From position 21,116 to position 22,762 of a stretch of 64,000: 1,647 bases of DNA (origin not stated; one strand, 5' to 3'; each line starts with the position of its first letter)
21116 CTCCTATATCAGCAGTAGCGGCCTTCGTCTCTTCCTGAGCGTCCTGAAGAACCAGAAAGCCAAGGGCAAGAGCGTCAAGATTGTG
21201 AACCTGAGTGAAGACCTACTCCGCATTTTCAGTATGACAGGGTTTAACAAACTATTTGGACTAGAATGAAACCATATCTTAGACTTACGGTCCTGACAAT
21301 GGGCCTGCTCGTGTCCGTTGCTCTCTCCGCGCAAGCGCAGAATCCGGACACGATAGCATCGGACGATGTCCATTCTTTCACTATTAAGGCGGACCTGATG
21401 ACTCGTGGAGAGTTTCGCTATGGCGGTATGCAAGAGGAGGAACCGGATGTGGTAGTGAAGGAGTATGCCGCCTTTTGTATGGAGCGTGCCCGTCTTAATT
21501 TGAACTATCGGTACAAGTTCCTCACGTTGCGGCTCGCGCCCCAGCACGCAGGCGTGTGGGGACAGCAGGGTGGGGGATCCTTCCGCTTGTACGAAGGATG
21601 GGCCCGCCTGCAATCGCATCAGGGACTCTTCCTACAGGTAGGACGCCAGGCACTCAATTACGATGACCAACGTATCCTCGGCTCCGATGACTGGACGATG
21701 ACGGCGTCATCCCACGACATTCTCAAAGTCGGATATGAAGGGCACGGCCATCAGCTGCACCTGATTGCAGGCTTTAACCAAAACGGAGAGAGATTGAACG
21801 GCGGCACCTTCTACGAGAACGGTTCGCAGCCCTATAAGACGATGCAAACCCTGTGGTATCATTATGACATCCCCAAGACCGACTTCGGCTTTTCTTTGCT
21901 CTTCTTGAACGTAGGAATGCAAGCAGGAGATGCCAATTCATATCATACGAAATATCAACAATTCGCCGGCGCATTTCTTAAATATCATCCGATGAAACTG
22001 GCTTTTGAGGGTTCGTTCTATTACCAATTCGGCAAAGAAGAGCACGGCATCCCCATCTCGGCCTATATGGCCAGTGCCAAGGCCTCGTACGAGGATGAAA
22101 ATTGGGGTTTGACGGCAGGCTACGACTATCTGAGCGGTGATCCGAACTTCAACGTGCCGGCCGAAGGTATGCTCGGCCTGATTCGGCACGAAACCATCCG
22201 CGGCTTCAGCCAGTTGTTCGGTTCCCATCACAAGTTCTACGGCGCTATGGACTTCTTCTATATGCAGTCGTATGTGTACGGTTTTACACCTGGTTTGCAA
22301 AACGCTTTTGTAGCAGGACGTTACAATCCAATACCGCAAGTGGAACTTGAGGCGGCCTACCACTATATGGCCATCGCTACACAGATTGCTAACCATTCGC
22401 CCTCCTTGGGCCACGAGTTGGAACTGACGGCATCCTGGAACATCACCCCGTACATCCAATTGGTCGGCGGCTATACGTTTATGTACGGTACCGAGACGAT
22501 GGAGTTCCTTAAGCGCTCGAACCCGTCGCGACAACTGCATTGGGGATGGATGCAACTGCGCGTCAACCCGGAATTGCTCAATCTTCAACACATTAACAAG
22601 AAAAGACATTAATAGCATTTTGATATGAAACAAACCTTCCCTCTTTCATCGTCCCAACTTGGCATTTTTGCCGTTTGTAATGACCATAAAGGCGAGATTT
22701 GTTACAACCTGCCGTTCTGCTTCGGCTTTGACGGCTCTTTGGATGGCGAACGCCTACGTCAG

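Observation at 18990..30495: Partner-switching pair and alginate-export-type outer-membrane channel packed into one operon with an NRPS and its PPTase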

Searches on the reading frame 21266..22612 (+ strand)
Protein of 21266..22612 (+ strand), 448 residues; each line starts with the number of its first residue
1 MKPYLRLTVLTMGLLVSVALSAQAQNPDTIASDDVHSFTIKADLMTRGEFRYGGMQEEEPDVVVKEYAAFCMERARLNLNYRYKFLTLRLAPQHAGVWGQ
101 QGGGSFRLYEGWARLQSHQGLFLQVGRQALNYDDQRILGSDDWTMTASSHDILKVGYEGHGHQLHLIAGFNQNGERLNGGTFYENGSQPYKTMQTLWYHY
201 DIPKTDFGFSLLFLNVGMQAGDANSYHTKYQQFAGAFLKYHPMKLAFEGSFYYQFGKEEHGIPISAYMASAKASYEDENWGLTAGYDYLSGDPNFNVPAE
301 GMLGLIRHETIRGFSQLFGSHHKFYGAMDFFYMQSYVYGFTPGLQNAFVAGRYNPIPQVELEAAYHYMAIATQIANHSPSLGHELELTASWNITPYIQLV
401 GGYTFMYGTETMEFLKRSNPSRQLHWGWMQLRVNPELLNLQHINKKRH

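Call 3: search_protein_families(library=pfam, proteins=[window:21266-22612:+], max_evalue=0.01)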
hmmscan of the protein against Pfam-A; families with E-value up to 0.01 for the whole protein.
window:21266-22612:+ (448 aa): 1 family
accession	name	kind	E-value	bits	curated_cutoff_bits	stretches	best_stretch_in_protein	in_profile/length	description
PF13372.12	Alginate_exp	-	1.3e-07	31.2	25.2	1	121-158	94-131/395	Alginate export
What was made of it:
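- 21266..22612 (+): Outer-membrane beta-barrel of the Alginate_exp (AlgE-like) family (448 aa), with an N-terminal signal-peptide-like segment. Pfam PF13372, 31.2 bits over one 38-aa stretch (call 3).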

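Call 11: find_homologous_proteins(query=window:21266-22609:+, max_evalue=0.00001)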
Query window:21266-22609:+ (448 aa): 2356 proteins with E <= 0.00001 among 5969 candidates; the best 120 are listed.
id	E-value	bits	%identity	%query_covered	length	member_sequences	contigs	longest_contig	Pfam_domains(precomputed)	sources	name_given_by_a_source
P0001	0.0e+0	1048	100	100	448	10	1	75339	PF13372.13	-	-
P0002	1.6e-215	735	72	92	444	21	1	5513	PF13372.13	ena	-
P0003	2.6e-161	556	54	97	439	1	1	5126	PF13372.13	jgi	-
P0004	2.0e-147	510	53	95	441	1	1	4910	PF13372.13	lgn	-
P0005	8.0e-147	508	51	97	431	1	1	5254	PF13372.13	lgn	-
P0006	1.6e-146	507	53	92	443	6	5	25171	PF13372.13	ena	-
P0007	4.1e-146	506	53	92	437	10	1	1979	PF13372.13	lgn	-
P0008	5.0e-146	505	52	97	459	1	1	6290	PF13609.13,PF13372.13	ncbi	-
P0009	8.5e-146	505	50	98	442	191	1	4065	PF13609.13,PF13372.13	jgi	jgi:hypothetical protein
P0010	1.8e-145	504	52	96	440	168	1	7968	PF13372.13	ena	-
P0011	2.3e-145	503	50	98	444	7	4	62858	PF13372.13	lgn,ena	-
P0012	2.9e-145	503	50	98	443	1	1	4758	PF13372.13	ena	-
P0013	7.8e-145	502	51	97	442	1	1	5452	PF13372.13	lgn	-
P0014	8.8e-145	501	50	98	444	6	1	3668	PF13372.13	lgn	-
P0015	1.2e-144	501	50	98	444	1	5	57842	PF13372.13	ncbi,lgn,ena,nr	ncbi:MAG: alginate export family protein [Muribaculaceae bacterium]|nr:alginate export family protei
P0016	1.8e-144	500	51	98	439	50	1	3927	PF13609.13,PF13372.13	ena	-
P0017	2.1e-144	500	51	97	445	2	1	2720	PF13372.13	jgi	-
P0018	2.2e-144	500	54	92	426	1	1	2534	PF13372.13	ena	-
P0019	2.5e-144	500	54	90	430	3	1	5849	PF13372.13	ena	-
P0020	3.0e-144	500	51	97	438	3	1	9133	PF13372.13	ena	-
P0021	3.6e-144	499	53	94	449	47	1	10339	PF13372.13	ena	-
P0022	6.4e-144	499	51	97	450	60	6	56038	PF13372.13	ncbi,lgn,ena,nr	ncbi:MAG: alginate export family protein [Muribaculaceae bacterium]|nr:alginate export family protei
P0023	9.1e-144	498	53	88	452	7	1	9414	PF13372.13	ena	-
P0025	3.0e-143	496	49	96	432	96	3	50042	PF13372.13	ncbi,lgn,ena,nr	ncbi:MAG: alginate export family protein [Bacteroidales bacterium]|nr:alginate export family protein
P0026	3.0e-143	496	51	98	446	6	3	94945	PF13372.13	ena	-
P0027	3.1e-143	496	52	97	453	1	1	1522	PF13609.13,PF13372.13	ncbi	-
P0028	3.2e-143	496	50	98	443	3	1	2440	PF13372.13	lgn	-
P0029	3.3e-143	496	50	97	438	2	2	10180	PF13372.13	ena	-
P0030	3.4e-143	496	51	99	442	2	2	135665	PF13372.13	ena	-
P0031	5.4e-143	495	52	95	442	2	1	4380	PF13372.13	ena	-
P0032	6.5e-143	495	51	97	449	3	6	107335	PF13372.13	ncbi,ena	-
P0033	6.8e-143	495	51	97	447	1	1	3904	PF13372.13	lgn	-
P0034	7.0e-143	495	51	95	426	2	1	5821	PF13372.13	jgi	-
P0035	8.7e-143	495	51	93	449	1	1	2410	PF13372.13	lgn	-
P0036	1.3e-142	494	52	92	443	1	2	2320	PF13372.13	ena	-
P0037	1.5e-142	494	49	98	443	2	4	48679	PF13372.13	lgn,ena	-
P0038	1.6e-142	494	49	98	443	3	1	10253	PF13372.13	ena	-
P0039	2.5e-142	493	50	96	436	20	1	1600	PF13372.13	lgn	-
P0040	3.1e-142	493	50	92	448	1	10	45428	PF13372.13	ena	-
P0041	3.3e-142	493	52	95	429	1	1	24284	PF13372.13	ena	-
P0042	4.7e-142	492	49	97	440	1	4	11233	PF13372.13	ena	-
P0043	4.9e-142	492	49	96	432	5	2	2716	PF13372.13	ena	-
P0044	5.8e-142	492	50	94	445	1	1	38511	PF13372.13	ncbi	-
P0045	6.2e-142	492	49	97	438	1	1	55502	PF10677.16,PF13609.13,PF13372.13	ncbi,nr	ncbi:MAG: alginate export family protein [Prevotella sp.]|nr:alginate export family protein [Prevote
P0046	6.4e-142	492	50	97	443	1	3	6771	PF13372.13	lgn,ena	-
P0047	7.8e-142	492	49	92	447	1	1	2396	PF13372.13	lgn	-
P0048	8.4e-142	492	49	97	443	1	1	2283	PF13372.13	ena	-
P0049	9.1e-142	491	48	97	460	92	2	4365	PF13609.13,PF13372.13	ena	-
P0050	9.2e-142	491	48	98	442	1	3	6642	PF13372.13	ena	-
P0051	1.1e-141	491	49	98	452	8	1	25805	PF13372.13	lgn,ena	-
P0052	1.2e-141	491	52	90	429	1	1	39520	PF13372.13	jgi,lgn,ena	-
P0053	1.4e-141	491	48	98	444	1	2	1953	PF13609.13,PF11854.15,PF13372.13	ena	-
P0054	1.5e-141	491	50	98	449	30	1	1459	PF13372.13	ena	-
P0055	1.5e-141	491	50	97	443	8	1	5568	PF13372.13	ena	-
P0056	1.5e-141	491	49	98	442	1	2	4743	PF13372.13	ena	-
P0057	1.8e-141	490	50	97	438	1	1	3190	PF13372.13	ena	-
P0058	1.9e-141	490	50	97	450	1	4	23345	PF13372.13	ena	-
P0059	2.0e-141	490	50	97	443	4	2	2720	PF13609.13,PF13372.13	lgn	-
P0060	2.8e-141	490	50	97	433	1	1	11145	PF13372.13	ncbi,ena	-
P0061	2.9e-141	490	49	97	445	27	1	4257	PF13372.13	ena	-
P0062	3.1e-141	490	49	97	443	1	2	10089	PF13372.13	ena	-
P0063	3.1e-141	490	49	98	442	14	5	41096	PF13372.13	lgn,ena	-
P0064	3.4e-141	490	50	96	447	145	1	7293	PF13372.13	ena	-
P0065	3.5e-141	490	51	97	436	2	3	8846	PF13372.13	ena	-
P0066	3.8e-141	489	49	97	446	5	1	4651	PF13372.13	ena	-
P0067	5.0e-141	489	48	98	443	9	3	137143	PF13372.13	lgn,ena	-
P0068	5.5e-141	489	49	97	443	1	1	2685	PF13372.13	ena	-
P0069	5.6e-141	489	48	97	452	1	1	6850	PF13372.13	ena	-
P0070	5.6e-141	489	49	97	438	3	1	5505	PF13372.13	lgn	-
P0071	5.9e-141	489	52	90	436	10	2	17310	PF13372.13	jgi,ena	-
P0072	5.9e-141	489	48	98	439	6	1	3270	PF13372.13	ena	-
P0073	6.2e-141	489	49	95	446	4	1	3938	PF13372.13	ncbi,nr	ncbi:MAG: hypothetical protein IKX63_06990 [Muribaculaceae bacterium]|nr:hypothetical protein [Murib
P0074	6.3e-141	489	47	98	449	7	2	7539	PF13372.13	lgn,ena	-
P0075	7.0e-141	489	50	98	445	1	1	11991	PF13372.13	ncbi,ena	-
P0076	7.4e-141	488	49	98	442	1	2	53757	PF13372.13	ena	-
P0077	7.6e-141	488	49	97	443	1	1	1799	PF13372.13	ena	-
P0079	8.5e-141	488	48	96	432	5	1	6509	PF13372.13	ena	-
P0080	9.7e-141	488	52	92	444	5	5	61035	PF13372.13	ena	-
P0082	1.3e-140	488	50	96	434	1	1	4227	PF13372.13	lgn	-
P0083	2.1e-140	487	49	97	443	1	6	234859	PF13372.13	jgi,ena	-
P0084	2.3e-140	487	50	97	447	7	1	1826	PF13372.13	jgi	-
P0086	2.3e-140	487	49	97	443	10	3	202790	PF13372.13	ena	-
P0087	2.8e-140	487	50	90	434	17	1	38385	PF13372.13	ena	-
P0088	2.9e-140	486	50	97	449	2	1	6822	PF13372.13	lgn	-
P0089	3.0e-140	486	50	99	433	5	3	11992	PF13372.13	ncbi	-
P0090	3.1e-140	486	49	97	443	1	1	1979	PF13372.13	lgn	-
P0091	3.2e-140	486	50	99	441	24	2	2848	PF13372.13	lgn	-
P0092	3.8e-140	486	50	98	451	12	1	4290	PF13372.13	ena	-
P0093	4.1e-140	486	49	96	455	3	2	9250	PF13372.13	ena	-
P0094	4.2e-140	486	51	97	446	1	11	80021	PF13372.13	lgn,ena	-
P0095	4.6e-140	486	50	96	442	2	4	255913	PF13372.13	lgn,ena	-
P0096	4.7e-140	486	50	96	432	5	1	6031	PF13372.13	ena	-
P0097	5.0e-140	486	50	97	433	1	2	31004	PF13372.13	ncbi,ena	-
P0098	5.1e-140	486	51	97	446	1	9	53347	PF13372.13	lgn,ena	-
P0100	5.8e-140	485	50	98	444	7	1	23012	PF13372.13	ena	-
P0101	6.2e-140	485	51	92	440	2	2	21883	PF13372.13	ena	-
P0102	6.5e-140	485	50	96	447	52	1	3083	PF13372.13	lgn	-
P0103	6.5e-140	485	50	97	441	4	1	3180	PF13372.13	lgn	-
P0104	6.7e-140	485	51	94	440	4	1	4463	PF13372.13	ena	-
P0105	7.0e-140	485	51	98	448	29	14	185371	PF13372.13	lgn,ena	-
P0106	7.0e-140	485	51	95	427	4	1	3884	PF13372.13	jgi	-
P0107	7.2e-140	485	48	96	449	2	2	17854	PF13372.13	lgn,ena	-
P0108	7.9e-140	485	51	97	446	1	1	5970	PF13372.13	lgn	-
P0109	8.8e-140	485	51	91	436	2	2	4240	PF13372.13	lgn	-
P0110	8.9e-140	485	49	94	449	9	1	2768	PF13372.13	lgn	-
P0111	9.7e-140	485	50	96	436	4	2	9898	PF13372.13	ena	-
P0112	1.1e-139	485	49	97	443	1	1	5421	PF13372.13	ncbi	-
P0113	1.1e-139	485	49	93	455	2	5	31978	PF13372.13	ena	-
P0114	1.4e-139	484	49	96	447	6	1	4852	PF13372.13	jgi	-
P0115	1.4e-139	484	50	97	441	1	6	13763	PF13372.13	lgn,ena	-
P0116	1.5e-139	484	48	98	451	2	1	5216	PF13372.13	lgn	-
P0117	1.6e-139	484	48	99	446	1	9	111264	PF13372.13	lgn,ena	-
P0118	1.6e-139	484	50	97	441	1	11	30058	PF13372.13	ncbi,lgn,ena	-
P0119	2.3e-139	484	51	93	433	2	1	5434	PF13372.13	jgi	-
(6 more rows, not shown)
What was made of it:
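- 21266..22612 (+): More than 2,356 homologues, named 'alginate export family protein' in Bacteroidales (call 11).
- The porin family is very large, with more than 2,356 homologues (call 11).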

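Call 13: find_related_loci(query=A1, collection=genome_contigs, flank=10000)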
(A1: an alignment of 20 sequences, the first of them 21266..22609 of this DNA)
Query A1 (448 aa) in genome_contigs; peptide patterns used: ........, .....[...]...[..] (x = any residue, [..] = any of these).
600 stretches matched a pattern (row limit reached: there are more); 591 encode a relative of the query (tblastn E <= 1e-3); the best 80 are kept; 80 distinct loci.
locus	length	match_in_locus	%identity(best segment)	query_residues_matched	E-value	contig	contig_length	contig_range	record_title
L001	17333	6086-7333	73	27-439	0e+0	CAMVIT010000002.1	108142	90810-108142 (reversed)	MAG TPA_asm: uncultured Bacteroidales bacterium isolate SRR8387720_bin.39_metaWRAP_v1.3_MAG genome assembly, contig: ERZ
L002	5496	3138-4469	52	7-441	1e-149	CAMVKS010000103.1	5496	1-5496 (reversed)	MAG TPA_asm: uncultured Prevotellaceae bacterium isolate SRR8387721_bin.67_metaWRAP_v1.3_MAG genome assembly, contig: ER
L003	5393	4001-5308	51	5-441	4e-149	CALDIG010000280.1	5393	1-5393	MAG TPA_asm: uncultured Prevotellaceae bacterium isolate ERR1278105_bin.98_CONCOCT_v1.1_MAG genome assembly, contig: ERZ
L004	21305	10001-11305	50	1-438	7e-147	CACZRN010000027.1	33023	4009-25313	MAG: uncultured Prevotellaceae bacterium isolate RUG12886 genome assembly, contig: RUG12886_asm_27, whole genome shotgun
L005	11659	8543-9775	52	27-440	7e-147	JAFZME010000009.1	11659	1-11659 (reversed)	MAG: Bacteroidales bacterium isolate RGIG7893 Water_buffalos_Reticulum-5__c52611, whole genome shotgun sequence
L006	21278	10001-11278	49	9-439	3e-146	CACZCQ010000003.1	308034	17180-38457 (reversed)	MAG: uncultured Bacteroidia bacterium isolate RUG12500 genome assembly, contig: RUG12500_asm_3, whole genome shotgun seq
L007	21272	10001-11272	53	21-441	2e-146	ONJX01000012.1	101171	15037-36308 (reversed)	uncultured Prevotellaceae bacterium isolate RUG378 genome assembly, contig: scaffold_390, whole genome shotgun sequence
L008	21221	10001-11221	52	36-438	1e-145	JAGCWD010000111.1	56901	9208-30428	MAG: Bacteroidales bacterium isolate RGIG10177 Yak_Rumen-4__c1892930, whole genome shotgun sequence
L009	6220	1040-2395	48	4-439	6e-146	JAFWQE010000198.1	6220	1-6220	MAG: Prevotella sp. isolate RGIG5970 Sheep_Omasum-2__c896275, whole genome shotgun sequence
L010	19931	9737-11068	50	6-441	8e-145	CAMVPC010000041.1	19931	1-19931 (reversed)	MAG TPA_asm: uncultured Prevotellaceae bacterium isolate SRR8387718_bin.67_metaWRAP_v1.3_MAG genome assembly, contig: ER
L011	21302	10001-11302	50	5-441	6e-145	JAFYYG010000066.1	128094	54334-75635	MAG: Muribaculaceae bacterium isolate RGIG7531 Water_buffalos_Omasum-1__c508114, whole genome shotgun sequence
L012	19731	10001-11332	50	4-441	1e-144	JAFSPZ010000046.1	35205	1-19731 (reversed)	MAG: Muribaculaceae bacterium isolate RGIG3368 Goat_Reticulum.Co__c1201522, whole genome shotgun sequence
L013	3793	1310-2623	51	9-441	2e-148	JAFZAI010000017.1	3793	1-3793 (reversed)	MAG: Bacteroidales bacterium isolate RGIG7585 Water_buffalos_Omasum-3__c75627, whole genome shotgun sequence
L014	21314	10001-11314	50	7-441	1e-143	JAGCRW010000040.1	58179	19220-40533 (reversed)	MAG: Muribaculaceae bacterium isolate RGIG10066 Yak_Rumen-1__c674345, whole genome shotgun sequence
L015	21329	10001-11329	51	2-441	2e-143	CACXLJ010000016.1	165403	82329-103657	MAG: uncultured Bacteroidales bacterium isolate RUG11362 genome assembly, contig: RUG11362_asm_16, whole genome shotgun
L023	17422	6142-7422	49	6-438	1e-141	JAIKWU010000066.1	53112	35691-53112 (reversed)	MAG: Bacteroidaceae bacterium isolate RUI437 k141_954179_flag=1_multi=18.3624_len=53112, whole genome shotgun sequence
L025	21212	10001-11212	51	36-439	1e-141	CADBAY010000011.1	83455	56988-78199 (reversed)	MAG: uncultured Bacteroidia bacterium isolate RUG13810 genome assembly, contig: RUG13810_asm_11, whole genome shotgun se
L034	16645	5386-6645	49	27-441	3e-140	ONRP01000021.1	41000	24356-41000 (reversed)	uncultured Prevotellaceae bacterium isolate RUG575 genome assembly, contig: scaffold_566, whole genome shotgun sequence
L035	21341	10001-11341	48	1-441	3e-140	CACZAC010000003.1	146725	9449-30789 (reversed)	MAG: uncultured Bacteroidales bacterium isolate RUG12435 genome assembly, contig: RUG12435_asm_3, whole genome shotgun s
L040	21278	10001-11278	50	18-441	1e-139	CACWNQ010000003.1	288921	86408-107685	MAG: uncultured Bacteroidales bacterium isolate RUG10757 genome assembly, contig: RUG10757_asm_3, whole genome shotgun s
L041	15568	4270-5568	47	1-438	1e-139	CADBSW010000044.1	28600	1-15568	MAG: uncultured Prevotellaceae bacterium isolate RUG14277 genome assembly, contig: RUG14277_asm_44, whole genome shotgun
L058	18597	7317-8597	47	1-438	1e-137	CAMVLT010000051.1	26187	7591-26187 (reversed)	MAG TPA_asm: uncultured Prevotellaceae bacterium isolate SRR8387717_bin.119_metaWRAP_v1.3_MAG genome assembly, contig: E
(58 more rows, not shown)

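Call 29: predict_structure(alignment_id=A1)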
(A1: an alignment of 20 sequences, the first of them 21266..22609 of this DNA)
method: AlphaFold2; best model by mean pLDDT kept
length: 448 residues; sequences in the alignment: 20
mean_pLDDT: 70.8   pTM: 0.70
mean pLDDT of the five models: 70.8, 69.1, 68.3, 67.9, 62.0
residues with pLDDT >= 90: 98; 70-90: 172; 50-70: 76; < 50: 102
segments of 3 or more residues with pLDDT < 50: 20-32, 131-147, 172-201, 308-339
pLDDT, mean of each block of 10 residues (from residue 1): 72 67 37 73 88 57 59 88 91 74 69 89 81 32 41 81 76 36 39 42 69 71 70 83 88 77 78 93 90 68 50 35 39 43 84 96 92 83 92 96 88 69 82 93 59
secondary structure, 60 per line:
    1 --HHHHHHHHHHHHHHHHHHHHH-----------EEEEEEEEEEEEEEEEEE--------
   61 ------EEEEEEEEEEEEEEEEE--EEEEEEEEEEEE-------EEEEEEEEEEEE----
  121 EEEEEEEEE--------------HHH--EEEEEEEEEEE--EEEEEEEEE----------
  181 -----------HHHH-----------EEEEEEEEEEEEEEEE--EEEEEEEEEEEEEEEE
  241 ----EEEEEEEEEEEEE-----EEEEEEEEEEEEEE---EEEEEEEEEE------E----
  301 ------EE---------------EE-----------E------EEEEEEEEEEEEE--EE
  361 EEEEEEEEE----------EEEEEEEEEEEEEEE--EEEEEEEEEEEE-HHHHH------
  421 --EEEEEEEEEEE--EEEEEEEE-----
elements in order: H3-23 E35-52 E67-83 E86-97 E105-116 E121-129 E149-159 E162-170 H192-195 E207-222 E225-240 E245-257 E263-276 E280-289 E344-356 E359-369 E380-394 E397-408 H410-414 E423-433 E436-443
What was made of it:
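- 21266..22612 (+): The AF2 model has pLDDT 70.8 and about 18 strands (call 29).
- On Alginate export (AlgE) family, PF13372: The AF2 model has pLDDT 70.8, about 18 strands called and four low-confidence segments (call 29).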

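Call 34: fold_search(model_id=the predicted structure, library=pdb)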
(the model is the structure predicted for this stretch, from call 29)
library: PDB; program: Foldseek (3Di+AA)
matches with E <= 10: 1005; with E <= 0.001: 301
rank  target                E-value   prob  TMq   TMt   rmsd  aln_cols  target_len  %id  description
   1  3rbh_C                2.6e-13  1.00  0.56  0.60  10.3       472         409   11  Structure of alginate export protein AlgE from Pseudomonas aeruginosa (released 2011-07-27)
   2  3rbh_A                1.3e-12  1.00  0.55  0.57  10.9       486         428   10  Structure of alginate export protein AlgE from Pseudomonas aeruginosa (released 2011-07-27)
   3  8pz4                  2.4e-12  1.00  0.53  0.52  11.1       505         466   11  Structure of alginate transporter, AlgE, solved at wavelength 2.755 A (released 2023-10-25)
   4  3rbh_B                2.5e-12  1.00  0.55  0.57  10.8       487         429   11  Structure of alginate export protein AlgE from Pseudomonas aeruginosa (released 2011-07-27)
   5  5d5d                  2.8e-12  1.00  0.53  0.59  10.4       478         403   11  In meso in situ serial X-ray crystallography structure of AlgE at 100 K (released 2016-01-13)
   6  5ldv                  2.8e-12  1.00  0.43  0.47  16.0       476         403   13  Crystal Structures of MOMP from Campylobacter jejuni (released 2016-10-26)
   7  5ldt_A                3.3e-12  1.00  0.46  0.50  14.2       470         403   13  Crystal Structures of MOMP from Campylobacter jejuni (released 2016-10-26)
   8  3rbh_D                3.9e-12  1.00  0.56  0.61  10.4       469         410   11  Structure of alginate export protein AlgE from Pseudomonas aeruginosa (released 2011-07-27)
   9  8q2o                  6.3e-12  1.00  0.53  0.52  11.2       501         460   11  Structure of alginate transporter AlgE from P. aeruginosa PAO1 by using Se-MAG for the the lipid cubic phase crystalliza (released 2024-05-15)
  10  4b61_B                8.1e-12  1.00  0.51  0.52  10.8       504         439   10  In meso structure of alginate transporter, AlgE, from Pseudomoas aeruginosa, PAO1. Crystal form 3. (released 2013-07-17)
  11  8rqp                  1.1e-11  1.00  0.52  0.51  10.4       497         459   11  In meso structure of the alginate exporter, AlgE, from Pseudomonas aeruginosa in 7.10 monoacylglycerol (released 2024-04-03)
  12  4azl_A                1.2e-11  1.00  0.51  0.55  12.1       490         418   11  In meso structure of alginate transporter, AlgE, from Pseudomoas aeruginosa, PAO1, crystal form 2. (released 2013-07-03)
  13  4azl_B                1.6e-11  1.00  0.52  0.54  11.5       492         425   11  In meso structure of alginate transporter, AlgE, from Pseudomoas aeruginosa, PAO1, crystal form 2. (released 2013-07-03)
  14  4xnl                  4.4e-11  1.00  0.48  0.51  12.4       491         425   11  X-ray structure of AlgE2 (released 2015-06-03)
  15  1hxu                  5.4e-11  1.00  0.46  0.57   8.5       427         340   10  OMPF PORIN MUTANT KK (released 2001-06-06)
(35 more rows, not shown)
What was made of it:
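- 21266..22612 (+): The best PDB match is AlgE 3rbh (E 2.6e-13, TM 0.56), with MOMP and OmpF close behind (call 34).
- On Alginate export (AlgE) family, PF13372: AlgE is the top hit (E 2.6e-13, TM 0.56), but MOMP and OmpF score nearly as well (call 34).
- Closest known: AlgE/AlgK alginate secretion pore of Pseudomonas. Same: Same Pfam family (PF13372), and AlgE is the best structural match to the model (calls 3, 34).
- The barrel fold is confirmed (calls 29, 34).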

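Call 45: search_protein_families(library=pfam, proteins=[L035:18646-19977:+], max_evalue=0.001)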
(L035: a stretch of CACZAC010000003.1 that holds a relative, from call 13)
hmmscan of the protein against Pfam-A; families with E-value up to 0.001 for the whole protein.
L035:18646-19977:+ (443 aa): 1 family
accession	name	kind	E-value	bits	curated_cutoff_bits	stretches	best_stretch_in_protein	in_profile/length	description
PF01554.23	MatE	-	2.9e-31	108.8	24.9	2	29-180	11-160/161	MatE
